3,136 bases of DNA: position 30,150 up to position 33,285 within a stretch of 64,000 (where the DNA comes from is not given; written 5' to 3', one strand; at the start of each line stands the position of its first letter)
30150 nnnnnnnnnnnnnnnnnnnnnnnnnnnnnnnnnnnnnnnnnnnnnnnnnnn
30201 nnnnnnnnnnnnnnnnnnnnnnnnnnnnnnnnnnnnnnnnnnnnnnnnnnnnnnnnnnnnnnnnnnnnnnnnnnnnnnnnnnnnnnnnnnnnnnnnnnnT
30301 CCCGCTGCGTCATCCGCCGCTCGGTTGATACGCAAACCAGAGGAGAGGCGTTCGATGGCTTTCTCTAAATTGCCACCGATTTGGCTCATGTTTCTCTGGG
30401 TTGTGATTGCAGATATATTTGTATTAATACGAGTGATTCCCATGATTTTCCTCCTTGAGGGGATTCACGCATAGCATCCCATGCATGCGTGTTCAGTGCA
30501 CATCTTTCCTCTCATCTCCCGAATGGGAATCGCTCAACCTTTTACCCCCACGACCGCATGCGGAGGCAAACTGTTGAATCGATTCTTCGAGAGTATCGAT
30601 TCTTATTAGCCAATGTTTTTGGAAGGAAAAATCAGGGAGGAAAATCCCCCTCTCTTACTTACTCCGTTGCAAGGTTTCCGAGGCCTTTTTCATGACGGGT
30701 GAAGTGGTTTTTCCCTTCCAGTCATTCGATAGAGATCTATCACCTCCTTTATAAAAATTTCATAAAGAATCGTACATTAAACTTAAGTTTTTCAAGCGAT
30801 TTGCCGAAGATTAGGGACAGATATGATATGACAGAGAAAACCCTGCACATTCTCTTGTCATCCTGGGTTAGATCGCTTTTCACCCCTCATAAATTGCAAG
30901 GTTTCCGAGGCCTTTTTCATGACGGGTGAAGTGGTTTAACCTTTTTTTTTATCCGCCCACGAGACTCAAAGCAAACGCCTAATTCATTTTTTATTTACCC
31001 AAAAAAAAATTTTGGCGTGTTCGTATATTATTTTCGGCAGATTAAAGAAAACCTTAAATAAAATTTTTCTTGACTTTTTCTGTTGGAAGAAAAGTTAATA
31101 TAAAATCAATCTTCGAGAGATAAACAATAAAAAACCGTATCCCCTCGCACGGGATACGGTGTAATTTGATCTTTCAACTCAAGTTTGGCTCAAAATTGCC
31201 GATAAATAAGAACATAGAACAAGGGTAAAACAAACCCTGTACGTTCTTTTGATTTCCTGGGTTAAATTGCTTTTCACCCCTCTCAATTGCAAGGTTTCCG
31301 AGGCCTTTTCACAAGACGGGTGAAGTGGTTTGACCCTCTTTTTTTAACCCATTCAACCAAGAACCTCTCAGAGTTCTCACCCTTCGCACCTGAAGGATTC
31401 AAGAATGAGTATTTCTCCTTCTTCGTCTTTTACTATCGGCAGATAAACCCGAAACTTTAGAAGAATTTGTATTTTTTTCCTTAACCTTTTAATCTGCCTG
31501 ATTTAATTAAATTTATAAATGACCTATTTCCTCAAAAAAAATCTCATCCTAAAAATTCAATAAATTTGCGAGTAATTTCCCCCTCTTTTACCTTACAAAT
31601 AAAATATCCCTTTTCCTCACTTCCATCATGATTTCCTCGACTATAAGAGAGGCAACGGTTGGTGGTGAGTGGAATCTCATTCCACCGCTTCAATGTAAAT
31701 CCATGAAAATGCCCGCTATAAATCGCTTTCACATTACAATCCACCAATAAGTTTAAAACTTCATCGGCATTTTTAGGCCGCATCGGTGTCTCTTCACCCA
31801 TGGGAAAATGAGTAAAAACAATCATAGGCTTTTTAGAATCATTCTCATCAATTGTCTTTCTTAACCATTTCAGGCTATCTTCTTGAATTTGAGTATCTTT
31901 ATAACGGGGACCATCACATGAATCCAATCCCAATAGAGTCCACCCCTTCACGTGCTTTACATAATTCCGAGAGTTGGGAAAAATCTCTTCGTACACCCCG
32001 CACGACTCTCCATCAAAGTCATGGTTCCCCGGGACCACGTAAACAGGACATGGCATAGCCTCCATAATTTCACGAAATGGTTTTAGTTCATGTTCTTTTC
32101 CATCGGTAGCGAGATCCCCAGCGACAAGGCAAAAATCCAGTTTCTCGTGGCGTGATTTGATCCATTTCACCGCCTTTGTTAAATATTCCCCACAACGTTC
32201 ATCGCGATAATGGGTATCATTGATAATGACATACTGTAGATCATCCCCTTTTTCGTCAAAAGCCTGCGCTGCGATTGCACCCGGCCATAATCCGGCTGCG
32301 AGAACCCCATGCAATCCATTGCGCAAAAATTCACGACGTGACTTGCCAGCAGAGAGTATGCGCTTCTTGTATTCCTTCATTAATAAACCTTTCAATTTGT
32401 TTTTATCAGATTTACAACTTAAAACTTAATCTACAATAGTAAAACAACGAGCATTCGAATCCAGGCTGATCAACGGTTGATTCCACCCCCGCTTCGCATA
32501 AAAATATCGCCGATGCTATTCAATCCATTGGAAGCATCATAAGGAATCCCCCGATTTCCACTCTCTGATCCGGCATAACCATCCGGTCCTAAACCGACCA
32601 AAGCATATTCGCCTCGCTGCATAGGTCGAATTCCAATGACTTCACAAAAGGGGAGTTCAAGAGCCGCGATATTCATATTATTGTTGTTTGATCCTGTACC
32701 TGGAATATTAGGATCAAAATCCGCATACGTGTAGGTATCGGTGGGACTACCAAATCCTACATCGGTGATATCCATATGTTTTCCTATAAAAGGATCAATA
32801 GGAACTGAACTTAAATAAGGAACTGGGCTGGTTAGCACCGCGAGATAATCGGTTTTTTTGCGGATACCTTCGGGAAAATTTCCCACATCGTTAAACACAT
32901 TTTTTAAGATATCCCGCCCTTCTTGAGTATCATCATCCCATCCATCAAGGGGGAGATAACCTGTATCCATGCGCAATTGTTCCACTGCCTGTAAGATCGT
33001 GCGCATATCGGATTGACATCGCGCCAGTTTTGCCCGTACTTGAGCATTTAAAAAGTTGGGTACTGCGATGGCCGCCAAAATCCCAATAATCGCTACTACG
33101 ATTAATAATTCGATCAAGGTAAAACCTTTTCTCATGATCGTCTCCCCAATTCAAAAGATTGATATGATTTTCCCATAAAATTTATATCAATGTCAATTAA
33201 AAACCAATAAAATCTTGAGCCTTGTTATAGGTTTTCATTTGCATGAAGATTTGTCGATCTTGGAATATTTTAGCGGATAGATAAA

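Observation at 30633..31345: Three copies of a 44-45-nt core inside a conserved two-hairpin RNA architecture with terminator/antiterminator-like alternative pairing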

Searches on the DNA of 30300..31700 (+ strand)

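Call 5: search_rna_families(source=window, start=30300, end=31700, threshold=evalue, max_evalue=10, show_alignments=3)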
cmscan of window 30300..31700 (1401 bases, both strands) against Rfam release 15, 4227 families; matches with E-value up to 10: 10.
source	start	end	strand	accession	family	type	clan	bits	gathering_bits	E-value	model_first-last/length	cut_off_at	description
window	31123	31208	-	RF04312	trpB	Cis-reg;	-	23.4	59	1.7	1-107/107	no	trpB ncRNA motif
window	31034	31116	+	RF03100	RAGATH-27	Gene; sRNA;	-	23.2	76.1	2.1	1-86/86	no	RAGATH-27 RNA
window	31201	31265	+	RF02406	snoR120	Gene; snRNA; snoRNA; CD-box;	-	21.3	55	3.1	1-74/74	no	Small nucleolar RNA snoR120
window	31129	31197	-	RF01251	snR3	Gene; snRNA; snoRNA; HACA-box;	CL00040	17.9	40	3.3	1-193/193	no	Small nucleolar RNA snR3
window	31013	31096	+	RF00396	SNORA13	Gene; snRNA; snoRNA; HACA-box;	CL00028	17.7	53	4.8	1-134/134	no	Small nucleolar RNA SNORA13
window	31049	31162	+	RF00514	His_leader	Cis-reg; leader;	-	16.3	49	9.9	1-126/126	no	Histidine operon leader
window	31268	31303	+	RF02888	BtsR1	Gene; sRNA;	-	16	66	4.3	1-51/51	no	Bacillus sRNA 1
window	31553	31566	+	RF02751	ES036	Gene; sRNA;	-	15.8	37.6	8.6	11-24/43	no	ES036 (CssrF) sRNA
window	30504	30656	-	RF02193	TCL6_3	Gene; lncRNA;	-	15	40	2.1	1-139/139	no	T-cell leukemia/lymphoma 6 conserved region 3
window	31167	31276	-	RF02909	rli117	Gene; sRNA;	-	12.1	87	4.3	123-264/272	no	Listeria sRNA rli117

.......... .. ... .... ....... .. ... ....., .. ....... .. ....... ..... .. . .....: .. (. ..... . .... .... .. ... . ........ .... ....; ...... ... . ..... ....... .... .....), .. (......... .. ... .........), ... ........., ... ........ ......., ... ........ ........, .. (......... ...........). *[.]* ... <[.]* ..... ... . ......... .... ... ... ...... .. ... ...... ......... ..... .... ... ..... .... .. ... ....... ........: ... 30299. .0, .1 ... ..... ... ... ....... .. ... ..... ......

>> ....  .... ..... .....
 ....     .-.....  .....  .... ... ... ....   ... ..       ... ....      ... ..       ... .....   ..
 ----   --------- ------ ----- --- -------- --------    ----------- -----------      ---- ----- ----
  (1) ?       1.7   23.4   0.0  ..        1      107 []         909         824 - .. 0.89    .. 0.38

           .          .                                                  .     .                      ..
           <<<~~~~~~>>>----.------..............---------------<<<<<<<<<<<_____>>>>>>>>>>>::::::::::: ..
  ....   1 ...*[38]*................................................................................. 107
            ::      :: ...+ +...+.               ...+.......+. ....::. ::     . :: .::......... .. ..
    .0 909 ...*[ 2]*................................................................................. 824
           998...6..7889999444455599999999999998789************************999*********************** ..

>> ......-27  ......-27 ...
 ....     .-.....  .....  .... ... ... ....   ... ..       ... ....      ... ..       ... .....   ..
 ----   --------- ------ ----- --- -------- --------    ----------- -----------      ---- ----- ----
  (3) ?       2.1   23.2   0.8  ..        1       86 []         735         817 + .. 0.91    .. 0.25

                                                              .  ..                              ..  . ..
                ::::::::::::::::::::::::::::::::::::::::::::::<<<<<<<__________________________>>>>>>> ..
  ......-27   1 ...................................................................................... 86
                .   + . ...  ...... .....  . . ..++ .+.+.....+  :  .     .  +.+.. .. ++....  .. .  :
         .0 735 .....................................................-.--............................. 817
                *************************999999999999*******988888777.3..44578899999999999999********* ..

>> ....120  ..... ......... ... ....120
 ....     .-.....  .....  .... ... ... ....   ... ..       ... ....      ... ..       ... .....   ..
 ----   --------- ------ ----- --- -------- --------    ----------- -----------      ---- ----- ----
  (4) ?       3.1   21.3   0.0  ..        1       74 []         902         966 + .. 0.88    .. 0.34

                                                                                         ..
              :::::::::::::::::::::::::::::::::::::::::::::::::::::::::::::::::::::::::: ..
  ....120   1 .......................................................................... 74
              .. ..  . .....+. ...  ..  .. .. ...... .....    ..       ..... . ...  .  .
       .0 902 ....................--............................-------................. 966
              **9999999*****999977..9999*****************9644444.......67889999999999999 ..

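Call 46: build_rna_model(alignment_id=A2, structure=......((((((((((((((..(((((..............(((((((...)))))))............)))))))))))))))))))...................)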
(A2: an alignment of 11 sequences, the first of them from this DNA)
Model R1 built from alignment A2 (11 sequences, 108 columns); structure: as given.
model positions 86; base pairs 26; branch points 0; effective number of sequences 2.14; information 0.661 bits per position. Calibrated on 0.2 Mb of random sequence (short: E-values are rough).
structure used (alignment columns):
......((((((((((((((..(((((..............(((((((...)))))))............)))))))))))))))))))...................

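Call 47: search_with_rna_model(model_id=R1, sources=[window, L008, L010, L011, L012, L013, L014, L015, L018, L019], max_evalue=10, make_alignment=true)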
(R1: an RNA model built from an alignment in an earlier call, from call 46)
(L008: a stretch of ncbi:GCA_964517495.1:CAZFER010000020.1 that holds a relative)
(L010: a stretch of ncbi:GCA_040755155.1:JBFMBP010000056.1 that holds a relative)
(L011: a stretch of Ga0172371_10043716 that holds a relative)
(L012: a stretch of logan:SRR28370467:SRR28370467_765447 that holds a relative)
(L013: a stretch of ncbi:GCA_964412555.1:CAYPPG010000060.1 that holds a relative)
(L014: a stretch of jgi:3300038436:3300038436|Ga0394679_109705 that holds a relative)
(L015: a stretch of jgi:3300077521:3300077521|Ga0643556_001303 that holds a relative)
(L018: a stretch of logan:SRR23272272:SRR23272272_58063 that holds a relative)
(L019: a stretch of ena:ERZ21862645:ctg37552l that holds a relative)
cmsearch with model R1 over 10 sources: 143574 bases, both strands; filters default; matches with E-value up to 10: 28.
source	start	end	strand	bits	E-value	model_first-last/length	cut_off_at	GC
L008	4058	4146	-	93.7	2.7e-22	1-86/86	no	0.4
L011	1159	1243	+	90.8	1.5e-21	1-86/86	no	0.45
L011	1421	1507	+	90.1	2.4e-21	1-86/86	no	0.48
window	31254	31346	+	86.6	2.1e-20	1-86/86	no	0.44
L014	3464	3550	-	83.4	1.5e-19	1-86/86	no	0.44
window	30860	30952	+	83.3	1.6e-19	1-86/86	no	0.41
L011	551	634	+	77.9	4.4e-18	1-86/86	no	0.5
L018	1997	2082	-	77.9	4.5e-18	1-86/86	no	0.42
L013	3507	3595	-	76.3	1.2e-17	1-86/86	no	0.43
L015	1513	1598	-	75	2.6e-17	1-86/86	no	0.44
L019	1995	2083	-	71.6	2.1e-16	1-86/86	no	0.46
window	30650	30717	+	40.3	5.1e-08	1-86/86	no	0.47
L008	4278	4365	-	38.1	2e-07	1-86/86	no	0.41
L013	3714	3794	-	35.3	1.1e-06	1-86/86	no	0.46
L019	2210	2293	-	34.2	2.2e-06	1-86/86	no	0.45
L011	305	387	+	32.5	6.4e-06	1-86/86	no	0.49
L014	3696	3781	-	30.5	2.2e-05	1-86/86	no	0.51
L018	2188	2284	-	26.8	0.00021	1-86/86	no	0.44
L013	3512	3600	+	24.5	0.00084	1-86/86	no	0.43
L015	1797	1861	-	23.8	0.0013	12-70/86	no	0.46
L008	4063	4151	+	23.7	0.0014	1-86/86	no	0.4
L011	1154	1238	-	21.4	0.0058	1-86/86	no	0.46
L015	1518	1603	+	19.8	0.016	1-86/86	no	0.42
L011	1416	1502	-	17.4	0.069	1-86/86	no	0.47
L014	3469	3555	+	15.1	0.29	1-86/86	no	0.44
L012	611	679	+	11.6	2.5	1-86/86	no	0.42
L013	6695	6743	-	10.6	4.6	1-86/86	no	0.41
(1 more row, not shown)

Alignment A3: 28 matches aligned to the model, 122 columns, each read 5' to 3' on its own strand. Consensus structure (alignment columns), stored with it:
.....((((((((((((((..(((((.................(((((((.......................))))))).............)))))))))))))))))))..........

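Call 48: search_with_rna_model(model_id=R1, sources=[window, L008, L011, L013, L014, L015, L018, L019], max_evalue=1e-12, make_alignment=true, show_alignments=0)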
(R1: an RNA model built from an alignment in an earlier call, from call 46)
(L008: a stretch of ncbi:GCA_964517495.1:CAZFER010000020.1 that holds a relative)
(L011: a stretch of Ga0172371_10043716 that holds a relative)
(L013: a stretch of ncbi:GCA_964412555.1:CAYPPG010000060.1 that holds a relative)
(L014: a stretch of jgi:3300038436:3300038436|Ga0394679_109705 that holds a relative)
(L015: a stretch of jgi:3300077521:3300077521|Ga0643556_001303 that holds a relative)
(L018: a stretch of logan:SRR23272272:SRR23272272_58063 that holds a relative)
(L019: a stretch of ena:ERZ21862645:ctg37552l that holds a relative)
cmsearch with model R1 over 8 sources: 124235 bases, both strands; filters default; matches with E-value up to 1e-12: 11.
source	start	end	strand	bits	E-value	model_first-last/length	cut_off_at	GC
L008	4058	4146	-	93.7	2.3e-22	1-86/86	no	0.4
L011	1159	1243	+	90.8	1.3e-21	1-86/86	no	0.45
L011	1421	1507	+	90.1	2.1e-21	1-86/86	no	0.48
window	31254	31346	+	86.6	1.8e-20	1-86/86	no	0.44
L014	3464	3550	-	83.4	1.3e-19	1-86/86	no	0.44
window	30860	30952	+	83.3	1.3e-19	1-86/86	no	0.41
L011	551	634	+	77.9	3.8e-18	1-86/86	no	0.5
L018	1997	2082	-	77.9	3.9e-18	1-86/86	no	0.42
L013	3507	3595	-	76.3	1e-17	1-86/86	no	0.43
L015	1513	1598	-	75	2.3e-17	1-86/86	no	0.44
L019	1995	2083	-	71.6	1.8e-16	1-86/86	no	0.46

Alignment A4: 11 matches aligned to the model, 98 columns, each read 5' to 3' on its own strand. Consensus structure (alignment columns), stored with it:
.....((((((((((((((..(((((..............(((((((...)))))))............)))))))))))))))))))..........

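Call 70: search_with_rna_model(model_id=R1, sources=[L020], max_evalue=10)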
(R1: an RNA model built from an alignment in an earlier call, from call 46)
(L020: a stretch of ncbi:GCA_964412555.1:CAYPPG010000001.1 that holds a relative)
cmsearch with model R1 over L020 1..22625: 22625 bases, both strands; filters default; matches with E-value up to 10: 0.
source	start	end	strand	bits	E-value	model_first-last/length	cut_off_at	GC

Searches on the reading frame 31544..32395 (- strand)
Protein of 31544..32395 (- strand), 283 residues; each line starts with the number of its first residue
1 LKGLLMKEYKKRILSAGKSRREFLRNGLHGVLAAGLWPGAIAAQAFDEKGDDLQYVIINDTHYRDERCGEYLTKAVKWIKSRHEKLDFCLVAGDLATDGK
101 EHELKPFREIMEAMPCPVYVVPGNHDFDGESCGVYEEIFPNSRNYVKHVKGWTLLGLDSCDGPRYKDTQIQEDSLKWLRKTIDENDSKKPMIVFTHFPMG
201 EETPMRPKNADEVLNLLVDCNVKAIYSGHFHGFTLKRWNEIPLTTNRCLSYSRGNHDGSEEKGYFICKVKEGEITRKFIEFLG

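Call 9: search_protein_families(library=pfam, proteins=[window:31544-32395:-])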
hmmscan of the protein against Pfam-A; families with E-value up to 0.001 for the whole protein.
window:31544-32395:- (283 aa): 2 families
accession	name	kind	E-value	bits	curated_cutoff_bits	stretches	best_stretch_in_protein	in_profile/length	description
PF00149.33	Metallophos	-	1.4e-20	74.9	21.5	1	56-232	4-190/191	Calcineurin-like phosphoesterase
PF12850.12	Metallophos_2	-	5.1e-06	27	27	1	55-237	3-123/154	Calcineurin-like phosphoesterase superfamily domain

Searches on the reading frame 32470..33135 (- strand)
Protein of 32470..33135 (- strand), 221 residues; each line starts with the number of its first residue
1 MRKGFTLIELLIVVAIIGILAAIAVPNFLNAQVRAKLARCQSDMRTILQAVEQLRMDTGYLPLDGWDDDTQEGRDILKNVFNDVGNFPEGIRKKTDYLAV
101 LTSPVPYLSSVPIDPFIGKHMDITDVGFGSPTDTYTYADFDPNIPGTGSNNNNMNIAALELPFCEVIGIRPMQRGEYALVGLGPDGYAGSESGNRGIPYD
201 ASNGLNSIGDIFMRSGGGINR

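Call 9: search_protein_families(library=pfam, proteins=[window:32470-33135:-])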
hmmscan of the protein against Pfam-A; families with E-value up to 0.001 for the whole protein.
window:32470-33135:- (221 aa): 1 family
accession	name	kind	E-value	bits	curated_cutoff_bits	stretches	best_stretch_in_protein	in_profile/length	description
PF07963.17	N_methyl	-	2.2e-08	33.8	21.2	1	2-25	4-27/27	Prokaryotic N-terminal methylation motif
